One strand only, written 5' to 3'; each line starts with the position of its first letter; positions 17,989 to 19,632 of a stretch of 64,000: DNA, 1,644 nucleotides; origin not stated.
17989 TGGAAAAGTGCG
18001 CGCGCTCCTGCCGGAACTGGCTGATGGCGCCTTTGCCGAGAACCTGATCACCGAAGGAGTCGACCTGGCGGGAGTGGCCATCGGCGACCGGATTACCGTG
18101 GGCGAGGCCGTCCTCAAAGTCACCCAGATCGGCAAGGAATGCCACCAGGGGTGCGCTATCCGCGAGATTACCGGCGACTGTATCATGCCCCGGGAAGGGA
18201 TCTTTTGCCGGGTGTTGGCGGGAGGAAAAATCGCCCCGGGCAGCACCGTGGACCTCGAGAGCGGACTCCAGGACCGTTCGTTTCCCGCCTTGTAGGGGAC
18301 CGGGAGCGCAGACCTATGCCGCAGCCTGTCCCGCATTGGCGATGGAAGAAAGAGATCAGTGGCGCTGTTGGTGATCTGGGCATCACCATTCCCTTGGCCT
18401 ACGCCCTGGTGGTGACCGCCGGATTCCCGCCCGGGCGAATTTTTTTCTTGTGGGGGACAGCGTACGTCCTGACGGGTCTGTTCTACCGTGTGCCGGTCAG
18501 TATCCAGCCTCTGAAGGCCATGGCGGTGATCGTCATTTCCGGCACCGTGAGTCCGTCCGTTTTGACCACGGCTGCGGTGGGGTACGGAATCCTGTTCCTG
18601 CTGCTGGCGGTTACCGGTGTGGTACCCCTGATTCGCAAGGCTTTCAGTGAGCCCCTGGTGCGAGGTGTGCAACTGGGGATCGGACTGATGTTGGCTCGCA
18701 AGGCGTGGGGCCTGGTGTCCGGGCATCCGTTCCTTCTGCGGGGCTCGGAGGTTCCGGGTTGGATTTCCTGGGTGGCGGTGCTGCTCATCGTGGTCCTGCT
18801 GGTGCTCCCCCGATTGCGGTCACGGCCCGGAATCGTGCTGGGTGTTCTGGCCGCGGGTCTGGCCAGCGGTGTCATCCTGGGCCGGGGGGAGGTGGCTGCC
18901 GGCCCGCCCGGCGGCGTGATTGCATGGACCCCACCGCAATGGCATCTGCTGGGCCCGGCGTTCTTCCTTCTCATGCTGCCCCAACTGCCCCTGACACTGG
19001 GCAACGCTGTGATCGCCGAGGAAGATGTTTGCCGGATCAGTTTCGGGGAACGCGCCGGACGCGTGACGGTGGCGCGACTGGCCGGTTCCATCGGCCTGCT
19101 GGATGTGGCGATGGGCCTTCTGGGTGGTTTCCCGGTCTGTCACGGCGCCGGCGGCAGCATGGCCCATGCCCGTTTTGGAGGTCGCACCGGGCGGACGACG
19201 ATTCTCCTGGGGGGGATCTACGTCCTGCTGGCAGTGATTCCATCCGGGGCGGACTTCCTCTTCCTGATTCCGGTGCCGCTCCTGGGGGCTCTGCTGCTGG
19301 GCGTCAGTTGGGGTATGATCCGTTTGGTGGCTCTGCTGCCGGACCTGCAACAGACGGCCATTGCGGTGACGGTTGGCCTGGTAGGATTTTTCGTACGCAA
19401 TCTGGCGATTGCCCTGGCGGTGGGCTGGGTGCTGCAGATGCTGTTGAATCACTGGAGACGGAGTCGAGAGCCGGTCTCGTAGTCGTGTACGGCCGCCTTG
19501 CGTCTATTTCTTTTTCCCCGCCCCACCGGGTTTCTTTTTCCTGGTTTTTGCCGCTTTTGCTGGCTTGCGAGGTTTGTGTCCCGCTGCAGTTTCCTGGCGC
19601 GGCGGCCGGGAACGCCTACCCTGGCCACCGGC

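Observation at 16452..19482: Compact molybdenum module: structured leader, moaA, MOSC protein, MOT1-family molybdate transporter.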

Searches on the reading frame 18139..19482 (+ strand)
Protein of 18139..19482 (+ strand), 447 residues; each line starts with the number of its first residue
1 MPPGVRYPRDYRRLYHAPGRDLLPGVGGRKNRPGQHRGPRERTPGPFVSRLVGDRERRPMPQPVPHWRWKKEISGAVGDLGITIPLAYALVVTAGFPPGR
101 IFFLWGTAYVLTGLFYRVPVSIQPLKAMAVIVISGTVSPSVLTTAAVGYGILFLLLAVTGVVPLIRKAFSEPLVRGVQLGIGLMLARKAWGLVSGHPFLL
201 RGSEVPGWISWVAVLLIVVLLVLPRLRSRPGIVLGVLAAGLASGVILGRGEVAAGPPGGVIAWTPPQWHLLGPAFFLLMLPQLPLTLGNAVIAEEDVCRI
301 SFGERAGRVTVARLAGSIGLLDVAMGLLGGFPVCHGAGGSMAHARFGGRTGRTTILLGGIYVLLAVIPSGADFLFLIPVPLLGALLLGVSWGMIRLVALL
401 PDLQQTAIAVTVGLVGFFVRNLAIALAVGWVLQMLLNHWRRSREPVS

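Call 5: search_protein_families(library=pfam, proteins=[window:18139-19482:+], max_evalue=0.01)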
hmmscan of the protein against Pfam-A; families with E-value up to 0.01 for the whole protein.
window:18139-19482:+ (447 aa): 2 families
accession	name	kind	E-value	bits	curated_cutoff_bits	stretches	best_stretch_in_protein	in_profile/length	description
PF16983.11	MFS_MOT1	-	3.2e-38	130.9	30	2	276-391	3-109/111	Molybdate transporter of MFS superfamily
PF00860.26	Xan_ur_permease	-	0.0061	15.8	27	0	137-399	87-356/389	Permease family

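Call 6: search_protein_families(library=ncbifam, proteins=[window:18139-19482:+], max_evalue=0.01)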
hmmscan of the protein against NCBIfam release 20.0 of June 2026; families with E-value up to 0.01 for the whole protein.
window:18139-19482:+ (447 aa): 0 families

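Call 9: search_solved_structures(query=window:18316-19482:+, max_evalue=1, show_alignments=1)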
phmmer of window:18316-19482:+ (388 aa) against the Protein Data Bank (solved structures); distinct sequences matched with E-value up to 1: 1.
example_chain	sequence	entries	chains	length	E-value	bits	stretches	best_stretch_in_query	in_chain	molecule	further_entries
4j2k_A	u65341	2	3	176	0.2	14.1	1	163-220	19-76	Trypsin inhibitor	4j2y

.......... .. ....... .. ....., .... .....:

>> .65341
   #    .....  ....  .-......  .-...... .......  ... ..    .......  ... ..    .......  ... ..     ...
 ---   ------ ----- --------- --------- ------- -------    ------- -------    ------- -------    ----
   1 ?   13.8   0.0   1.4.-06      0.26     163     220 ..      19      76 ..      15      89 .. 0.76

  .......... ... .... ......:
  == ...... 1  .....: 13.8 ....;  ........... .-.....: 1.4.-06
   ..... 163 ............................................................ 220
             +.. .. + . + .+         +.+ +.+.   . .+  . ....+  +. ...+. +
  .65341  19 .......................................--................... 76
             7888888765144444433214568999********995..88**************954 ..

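Call 10: find_homologous_proteins(query=window:18316-19482:+, max_evalue=0.00001)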
Query window:18316-19482:+ (388 aa): 1587 proteins with E <= 0.00001 among 8000 candidates; the best 120 are listed.
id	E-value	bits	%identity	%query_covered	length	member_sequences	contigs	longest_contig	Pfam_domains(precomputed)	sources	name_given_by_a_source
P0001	4.9e-242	821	100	100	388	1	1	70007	PF16983.12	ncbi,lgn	-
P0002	3.7e-157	542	69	97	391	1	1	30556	PF16983.12,PF00860.27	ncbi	-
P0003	5.0e-157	541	69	97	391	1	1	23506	PF16983.12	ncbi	-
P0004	3.1e-155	536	68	98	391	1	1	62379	PF16983.12,PF00860.27,PF00916.27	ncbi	-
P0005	1.3e-117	412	58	95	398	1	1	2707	PF16983.12,PF00860.27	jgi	jgi:MFS superfamily sulfate permease-like transporter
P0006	8.2e-116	406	58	96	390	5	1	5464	PF16983.12,PF00860.27,PF00916.27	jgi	-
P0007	1.2e-115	405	58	98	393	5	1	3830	PF16983.12,PF00860.27,PF00916.27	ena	-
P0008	7.6e-113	396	57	96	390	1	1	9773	PF16983.12,PF00860.27,PF00916.27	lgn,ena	-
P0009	1.5e-110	388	56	96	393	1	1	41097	PF16983.12,PF00860.27,PF00916.27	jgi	jgi:sulfate permease, SulP family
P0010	7.5e-110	386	57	96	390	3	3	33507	PF16983.12,PF00860.27,PF00916.27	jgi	-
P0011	2.8e-108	381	54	98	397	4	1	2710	PF16983.12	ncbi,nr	ncbi:hypothetical protein DRQ50_14510 [bacterium]|nr:MAG: hypothetical protein DRQ50_14510 [bacteriu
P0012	3.3e-108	381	55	97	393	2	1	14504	PF16983.12,PF00916.27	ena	-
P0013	3.7e-107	377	56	94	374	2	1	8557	PF16983.12,PF00860.27,PF00916.27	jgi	-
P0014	3.8e-105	371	56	97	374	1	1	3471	PF16983.12,PF00860.27,PF00916.27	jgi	jgi:sulfate permease, SulP family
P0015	4.6e-99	351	50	94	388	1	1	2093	PF16983.12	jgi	-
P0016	1.8e-98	349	50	94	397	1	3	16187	PF16983.12,PF00860.27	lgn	-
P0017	5.9e-98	347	51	96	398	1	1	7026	PF16983.12,PF00916.27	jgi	-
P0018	6.6e-97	343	52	97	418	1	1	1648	PF16983.12,PF00860.27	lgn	-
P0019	1.9e-96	342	49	96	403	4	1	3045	PF16983.12,PF00860.27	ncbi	-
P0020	1.9e-96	342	52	96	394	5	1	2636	PF16983.12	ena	-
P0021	1.1e-95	339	49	96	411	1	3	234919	PF16983.12,PF00860.27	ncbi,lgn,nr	ncbi:MAG: putative sulfate/molybdate transporter [Candidatus Marinimicrobia bacterium]|nr:putative s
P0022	1.2e-95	339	49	94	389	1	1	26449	PF16983.12,PF00860.27,PF00916.27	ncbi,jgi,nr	ncbi:MAG: hypothetical protein GXO75_05790 [Calditrichaeota bacterium]|nr:hypothetical protein [Cald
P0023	1.4e-95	339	51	96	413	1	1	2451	PF16983.12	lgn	-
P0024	4.9e-95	337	50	95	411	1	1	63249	PF16983.12,PF00860.27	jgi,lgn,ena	-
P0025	5.0e-95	337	51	97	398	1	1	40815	PF16983.12,PF00860.27,PF00916.27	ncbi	-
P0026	5.5e-95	337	49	94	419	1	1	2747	PF16983.12,PF00860.27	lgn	-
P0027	1.3e-94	336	51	94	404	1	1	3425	PF16983.12,PF00860.27,PF00916.27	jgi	jgi:SulP family sulfate permease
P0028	1.5e-94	336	47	96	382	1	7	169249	PF16983.12,PF00860.27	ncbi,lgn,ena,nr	ncbi:MAG: putative sulfate/molybdate transporter [Candidatus Marinimicrobia bacterium]|nr:hypothetic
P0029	1.7e-94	336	49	96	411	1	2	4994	PF16983.12,PF00860.27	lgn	-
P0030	2.2e-94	335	46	94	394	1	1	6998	PF16983.12,PF00860.27,PF00916.27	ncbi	-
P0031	2.9e-94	335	52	96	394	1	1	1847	PF16983.12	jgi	jgi:SulP family sulfate permease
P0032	3.2e-94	335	48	94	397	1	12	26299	PF16983.12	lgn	-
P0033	4.2e-94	334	48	96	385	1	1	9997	PF16983.12,PF00860.27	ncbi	-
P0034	1.4e-93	332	42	96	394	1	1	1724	PF16983.12,PF00860.27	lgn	-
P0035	1.6e-93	332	52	94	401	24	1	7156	PF16983.12,PF00916.27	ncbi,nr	ncbi:MAG: hypothetical protein GH143_01425 [Calditrichaeota bacterium]|nr:hypothetical protein [Cald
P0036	1.9e-93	332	46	96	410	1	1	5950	PF16983.12,PF00860.27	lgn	-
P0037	3.1e-93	331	52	95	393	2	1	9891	PF16983.12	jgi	-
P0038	3.1e-93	331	47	94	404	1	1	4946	PF16983.12,PF00860.27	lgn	-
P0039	3.3e-93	331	44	96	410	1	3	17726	PF16983.12,PF00860.27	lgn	-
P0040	6.5e-93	330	48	95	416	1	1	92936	PF16983.12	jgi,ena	-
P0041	1.3e-92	329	46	95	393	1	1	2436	PF16983.12,PF00860.27,PF00916.27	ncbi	-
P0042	1.6e-92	329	48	97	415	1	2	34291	PF16983.12,PF00860.27,PF00916.27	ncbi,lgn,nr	ncbi:MAG: hypothetical protein D6681_03080 [Calditrichaeota bacterium]|nr:MAG: hypothetical protein 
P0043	1.8e-92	329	49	94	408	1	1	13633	PF16983.12,PF00860.27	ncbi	-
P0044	2.5e-92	328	48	95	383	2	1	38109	PF16983.12,PF00860.27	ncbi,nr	ncbi:putative sulfate/molybdate transporter [candidate division KSB1 bacterium]|nr:putative sulfate/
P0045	2.7e-92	328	50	97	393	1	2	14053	PF16983.12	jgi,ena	jgi:hypothetical protein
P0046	3.0e-92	328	49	96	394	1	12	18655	PF16983.12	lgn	-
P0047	3.4e-92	328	49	97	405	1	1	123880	PF16983.12,PF00860.27,PF00916.27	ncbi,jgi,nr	ncbi:MAG: hypothetical protein GXO78_14090 [Calditrichaeota bacterium]|nr:hypothetical protein [Cald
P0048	4.6e-92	327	48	97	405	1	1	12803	PF16983.12,PF00860.27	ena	-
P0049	6.4e-92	327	48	97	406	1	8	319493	PF16983.12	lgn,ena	-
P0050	1.1e-91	326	51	95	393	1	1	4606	PF16983.12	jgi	jgi:hypothetical protein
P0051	1.2e-91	326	51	97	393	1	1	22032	PF16983.12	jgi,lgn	jgi:hypothetical protein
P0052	1.5e-91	326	47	96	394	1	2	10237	PF16983.12,PF00860.27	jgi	-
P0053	1.6e-91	326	49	95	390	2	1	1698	PF16983.12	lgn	-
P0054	2.3e-91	325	51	94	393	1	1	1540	PF16983.12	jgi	jgi:hypothetical protein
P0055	2.8e-91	325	49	94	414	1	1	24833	PF16983.12,PF00860.27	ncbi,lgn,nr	ncbi:MAG: hypothetical protein D6715_03855 [Calditrichaeota bacterium]|nr:MAG: hypothetical protein 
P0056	1.4e-90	323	44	95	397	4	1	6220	PF16983.12,PF00860.27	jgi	-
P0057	1.4e-90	323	49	97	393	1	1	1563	PF16983.12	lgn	-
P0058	2.0e-90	322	49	97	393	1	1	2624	PF16983.12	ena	-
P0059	5.4e-90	321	46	98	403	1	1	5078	PF16983.12,PF00860.27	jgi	-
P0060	8.9e-90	320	50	97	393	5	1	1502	PF16983.12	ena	-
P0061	9.5e-90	320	48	95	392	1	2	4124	PF16983.12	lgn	-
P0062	1.2e-89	319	44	96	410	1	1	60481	PF16983.12,PF00860.27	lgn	-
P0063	1.3e-89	319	48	94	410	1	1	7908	PF16983.12,PF00860.27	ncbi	-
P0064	1.8e-89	319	51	94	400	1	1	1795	PF16983.12,PF00860.27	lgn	-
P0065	2.2e-89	319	49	93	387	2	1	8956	PF16983.12,PF00860.27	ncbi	-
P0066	3.1e-89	318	46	95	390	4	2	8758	PF16983.12,PF00860.27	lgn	-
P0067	4.2e-89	318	50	94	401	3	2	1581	PF16983.12,PF00860.27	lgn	-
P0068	4.4e-89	318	47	96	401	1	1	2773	PF16983.12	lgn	-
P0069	4.8e-89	318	48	94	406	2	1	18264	PF16983.12,PF00860.27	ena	-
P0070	6.4e-89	317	47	94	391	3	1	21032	PF16983.12,PF00860.27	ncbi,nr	ncbi:MAG: hypothetical protein D6675_08650 [Gemmatimonadetes bacterium]|nr:MAG: hypothetical protein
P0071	1.0e-88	316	47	96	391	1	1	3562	PF16983.12,PF00860.27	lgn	-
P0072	1.0e-88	316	47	96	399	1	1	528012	PF16983.12,PF00860.27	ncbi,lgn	ncbi:MAG: putative sulfate/molybdate transporter [Calditrichia bacterium]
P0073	1.3e-88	316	45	97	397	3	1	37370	PF16983.12,PF00860.27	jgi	-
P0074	1.3e-88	316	47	96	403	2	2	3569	PF16983.12,PF00860.27,PF00916.27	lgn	-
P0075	1.6e-88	316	47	100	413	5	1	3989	PF16983.12,PF00860.27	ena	-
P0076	2.2e-88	315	43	96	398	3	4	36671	PF16983.12,PF00860.27,PF00916.27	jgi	-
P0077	2.4e-88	315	50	96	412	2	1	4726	PF16983.12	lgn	-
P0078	3.7e-88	315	47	96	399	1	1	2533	PF16983.12,PF00860.27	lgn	-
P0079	5.7e-88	314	47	95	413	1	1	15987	PF16983.12,PF00860.27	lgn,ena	-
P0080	5.7e-88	314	47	95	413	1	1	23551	PF16983.12,PF00860.27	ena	-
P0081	7.1e-88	314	46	99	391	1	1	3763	PF16983.12,PF00860.27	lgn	-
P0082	8.3e-88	313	45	95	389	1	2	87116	PF16983.12,PF00860.27,PF00916.27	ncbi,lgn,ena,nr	ncbi:MAG TPA: hypothetical protein ENH29_01805 [Bacteroidetes bacterium]|nr:hypothetical protein [Ba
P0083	1.3e-87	313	47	98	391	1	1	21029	PF16983.12,PF00860.27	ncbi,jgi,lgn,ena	-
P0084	2.2e-87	312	50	94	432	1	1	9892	PF16983.12,PF00860.27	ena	-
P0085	2.5e-87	312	47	96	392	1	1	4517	PF16983.12,PF00860.27,PF00916.27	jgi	jgi:SulP family sulfate permease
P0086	2.5e-87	312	47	94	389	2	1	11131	PF16983.12,PF00860.27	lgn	-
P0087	2.5e-87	312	52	85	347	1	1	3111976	PF16983.12,PF00916.27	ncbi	ncbi:MAG: putative sulfate/molybdate transporter, partial [Fidelibacterota bacterium]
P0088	2.9e-87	312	47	97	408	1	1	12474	PF16983.12,PF00860.27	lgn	-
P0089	6.3e-87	311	50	94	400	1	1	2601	PF16983.12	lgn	-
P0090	9.0e-87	310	50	94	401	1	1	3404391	PF16983.12,PF00916.27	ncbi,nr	ncbi:MAG: putative sulfate/molybdate transporter [Fidelibacterota bacterium]|nr:MAG: putative sulfat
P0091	1.1e-86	310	45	96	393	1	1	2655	PF16983.12,PF00860.27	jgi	jgi:SulP family sulfate permease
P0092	1.5e-86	309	45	94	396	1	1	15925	PF16983.12,PF00860.27,PF00916.27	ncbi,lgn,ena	-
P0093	1.5e-86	309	45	94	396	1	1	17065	PF16983.12,PF00860.27,PF00916.27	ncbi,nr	ncbi:permease family protein [bacterium BMS3Abin05]|nr:permease family protein [bacterium BMS3Abin05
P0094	1.6e-86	309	46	96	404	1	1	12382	PF16983.12,PF00860.27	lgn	-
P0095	1.8e-86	309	50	96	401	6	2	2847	PF16983.12,PF00860.27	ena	-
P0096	2.0e-86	309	45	94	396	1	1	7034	PF16983.12,PF00860.27,PF00916.27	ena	-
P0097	6.1e-86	307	48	93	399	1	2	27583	PF16983.12,PF00860.27,PF00916.27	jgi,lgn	jgi:MFS superfamily sulfate permease-like transporter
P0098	7.5e-86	307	45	94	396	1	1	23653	PF16983.12,PF00860.27,PF00916.27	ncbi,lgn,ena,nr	ncbi:permease family protein [bacterium BMS3Bbin03]|nr:permease family protein [bacterium BMS3Bbin03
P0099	1.1e-85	306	47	95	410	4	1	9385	PF16983.12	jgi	-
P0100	1.3e-85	306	45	96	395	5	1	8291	PF16983.12,PF00860.27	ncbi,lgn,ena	-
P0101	1.5e-85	306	46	94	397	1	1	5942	PF16983.12,PF00860.27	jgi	-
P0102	1.9e-85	306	45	96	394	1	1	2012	PF16983.12,PF00860.27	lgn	-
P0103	2.5e-85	305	46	92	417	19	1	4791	PF16983.12,PF00860.27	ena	-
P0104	2.7e-85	305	47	98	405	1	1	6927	PF16983.12,PF00860.27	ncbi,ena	-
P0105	3.8e-85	305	45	97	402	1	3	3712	PF16983.12,PF00860.27,PF00916.27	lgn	-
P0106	4.9e-85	304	46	96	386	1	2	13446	PF16983.12,PF00860.27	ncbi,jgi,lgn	-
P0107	5.5e-85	304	45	96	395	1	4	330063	PF16983.12,PF00916.27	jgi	-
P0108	1.2e-84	303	45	96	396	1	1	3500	PF16983.12,PF00860.27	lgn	-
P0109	2.0e-84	302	43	100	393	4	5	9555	PF16983.12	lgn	-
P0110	2.1e-84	302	47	95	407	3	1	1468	PF16983.12,PF00860.27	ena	-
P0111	2.2e-84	302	44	92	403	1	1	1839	PF16983.12,PF00916.27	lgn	-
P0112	2.7e-84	302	49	90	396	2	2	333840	PF16983.12,PF00860.27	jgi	jgi:SulP family sulfate permease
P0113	3.2e-84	302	44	99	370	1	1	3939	PF16983.12,PF00860.27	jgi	jgi:MFS superfamily sulfate permease-like transporter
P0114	7.3e-84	300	48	99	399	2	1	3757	PF16983.12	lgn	-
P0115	8.9e-84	300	44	99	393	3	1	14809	PF16983.12,PF00860.27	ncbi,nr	ncbi:MAG: hypothetical protein GY801_17245 [bacterium]|nr:hypothetical protein [bacterium]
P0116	9.6e-84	300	46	94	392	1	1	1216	PF16983.12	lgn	-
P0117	1.7e-83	299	45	97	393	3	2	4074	PF16983.12,PF00860.27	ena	-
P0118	1.9e-83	299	50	90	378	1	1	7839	PF16983.12,PF00860.27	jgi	jgi:MFS superfamily sulfate permease-like transporter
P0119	2.0e-83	299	45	95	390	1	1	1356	PF16983.12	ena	-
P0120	2.1e-83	299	44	96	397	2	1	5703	PF16983.12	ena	-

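Call 16: find_encoding_contigs(protein=P0001, flank=3000, max_places=3)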
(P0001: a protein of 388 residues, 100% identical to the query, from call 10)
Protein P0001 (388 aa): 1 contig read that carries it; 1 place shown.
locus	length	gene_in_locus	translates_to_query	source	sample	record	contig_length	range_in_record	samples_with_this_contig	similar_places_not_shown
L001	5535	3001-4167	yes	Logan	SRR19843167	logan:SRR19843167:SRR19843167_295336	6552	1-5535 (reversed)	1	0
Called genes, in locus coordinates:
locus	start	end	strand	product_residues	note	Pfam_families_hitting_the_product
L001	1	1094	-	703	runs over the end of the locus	?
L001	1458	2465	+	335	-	PF04055:Radical_SAM, PF06463:Mob_synth_C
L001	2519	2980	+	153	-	PF03473:MOSC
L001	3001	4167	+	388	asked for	PF16983:MFS_MOT1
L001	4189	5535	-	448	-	?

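Call 18: find_related_loci(query=A1, collection=genome_contigs, flank=6000)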
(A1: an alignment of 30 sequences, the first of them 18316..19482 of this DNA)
Query A1 (388 aa) in genome_contigs; peptide patterns used: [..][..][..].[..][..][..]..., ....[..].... (x = any residue, [..] = any of these).
117 stretches matched a pattern; 95 encode a relative of the query (tblastn E <= 1e-3); the best 80 are kept; 80 distinct loci.
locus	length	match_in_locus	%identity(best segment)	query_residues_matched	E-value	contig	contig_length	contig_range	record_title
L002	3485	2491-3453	83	1-321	3e-160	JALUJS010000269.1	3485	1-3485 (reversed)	MAG: Candidatus Krumholzibacteriia bacterium isolate S144_metabat2_scaf2bin.036 S144_NODE_30051_length_3485_cov_1.170042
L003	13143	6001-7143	68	3-383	2e-151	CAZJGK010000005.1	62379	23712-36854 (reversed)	MAG TPA_asm: uncultured Fibrobacteraceae bacterium isolate binchicken_co150_663 genome assembly, contig: NODE_891_length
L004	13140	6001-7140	57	8-387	1e-105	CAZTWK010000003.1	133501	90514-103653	MAG TPA_asm: uncultured Fibrobacteraceae bacterium isolate binchicken_co97_231 genome assembly, contig: NODE_291_length_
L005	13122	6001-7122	57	6-379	4e-103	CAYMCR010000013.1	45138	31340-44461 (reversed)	MAG TPA_asm: uncultured Fibrobacteraceae bacterium isolate binchicken_co65_219 genome assembly, contig: NODE_3190_length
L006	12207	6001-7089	49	11-374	9e-99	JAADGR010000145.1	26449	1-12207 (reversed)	MAG: Calditrichota bacterium isolate M_MetaBat.126 contig-127_3073, whole genome shotgun sequence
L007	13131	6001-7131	49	12-388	6e-97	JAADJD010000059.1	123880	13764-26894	MAG: Calditrichota bacterium isolate M_MetaBat.96 contig-127_635, whole genome shotgun sequence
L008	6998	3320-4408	46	12-374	2e-96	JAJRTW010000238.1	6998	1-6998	MAG: Bacteroidetes bacterium isolate Dive96_bin10.128 k141_4282961, whole genome shotgun sequence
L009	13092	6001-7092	49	12-375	8e-95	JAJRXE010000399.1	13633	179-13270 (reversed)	MAG: Calditrichota bacterium isolate Dive96_bin3.123 k141_3950526, whole genome shotgun sequence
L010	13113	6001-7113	44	11-381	8e-94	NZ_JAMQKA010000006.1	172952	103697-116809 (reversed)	Aliifodinibius sp. S!AR15-10 NODE_6_length_172952_cov_22.988133, whole genome shotgun sequence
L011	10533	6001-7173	45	3-378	2e-93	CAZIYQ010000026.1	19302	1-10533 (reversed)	MAG TPA_asm: uncultured bacterium isolate SRP216583_co1_146 genome assembly, contig: NODE_2275_length_19302_cov_17.97371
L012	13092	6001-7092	47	2-366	3e-93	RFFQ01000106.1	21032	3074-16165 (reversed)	MAG: Gemmatimonadetes bacterium isolate J002 k99_756436, whole genome shotgun sequence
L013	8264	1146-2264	46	13-385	1e-91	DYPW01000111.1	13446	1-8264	MAG TPA_asm: Caldilinea aerophila isolate SulCav_GS10_10_44_43 SulCav_GS10_10_7405_length_13446_cov_25_056306, whole gen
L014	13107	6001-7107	46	12-378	2e-90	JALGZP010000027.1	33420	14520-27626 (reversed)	MAG: bacterium isolate M3-30_Bin_374 M3-30_Bin_374_scaffold_2027, whole genome shotgun sequence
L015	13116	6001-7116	47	12-385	2e-90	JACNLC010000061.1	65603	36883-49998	MAG: Candidatus Neomarinimicrobiota bacterium isolate NIOZ-UU74 NIOZ-UU_NODE_375_length_65603_cov_26.0774, whole genome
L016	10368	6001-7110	45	13-382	4e-90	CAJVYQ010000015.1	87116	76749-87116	MAG TPA_asm: uncultured Deferribacteres bacterium isolate DRR093004_bin.37_MetaBAT_v2.12.1_MAG genome assembly, contig:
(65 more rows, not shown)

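Call 57: predict_structure(alignment_id=A1)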
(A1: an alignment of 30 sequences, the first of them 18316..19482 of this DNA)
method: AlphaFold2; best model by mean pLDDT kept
length: 388 residues; sequences in the alignment: 30
mean_pLDDT: 90.9   pTM: 0.90
mean pLDDT of the five models: 90.9, 89.0, 88.8, 88.0, 88.0
residues with pLDDT >= 90: 286; 70-90: 79; 50-70: 21; < 50: 2
segments of 3 or more residues with pLDDT < 50: none
pLDDT, mean of each block of 10 residues (from residue 1): 62 90 89 89 97 98 95 86 96 98 93 96 94 80 74 93 83 86 82 68 96 96 94 96 94 98 98 95 93 96 94 87 92 95 97 97 95 96 83
secondary structure, 60 per line:
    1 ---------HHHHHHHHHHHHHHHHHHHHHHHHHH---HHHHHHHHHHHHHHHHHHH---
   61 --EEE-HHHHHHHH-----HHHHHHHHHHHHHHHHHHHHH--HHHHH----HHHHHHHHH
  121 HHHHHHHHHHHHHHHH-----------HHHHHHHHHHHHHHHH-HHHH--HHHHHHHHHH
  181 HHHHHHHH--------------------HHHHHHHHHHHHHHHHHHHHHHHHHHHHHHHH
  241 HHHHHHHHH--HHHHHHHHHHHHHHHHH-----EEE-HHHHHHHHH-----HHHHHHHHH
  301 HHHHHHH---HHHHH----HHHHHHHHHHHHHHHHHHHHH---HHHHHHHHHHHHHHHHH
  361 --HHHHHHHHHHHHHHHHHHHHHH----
elements in order: H10-35 H39-57 E63-65 H67-74 H80-100 H103-107 H112-136 H148-163 H165-168 H171-188 H209-249 H252-268 E274-276 H278-286 H292-307 H311-315 H320-340 H344-360 H363-384
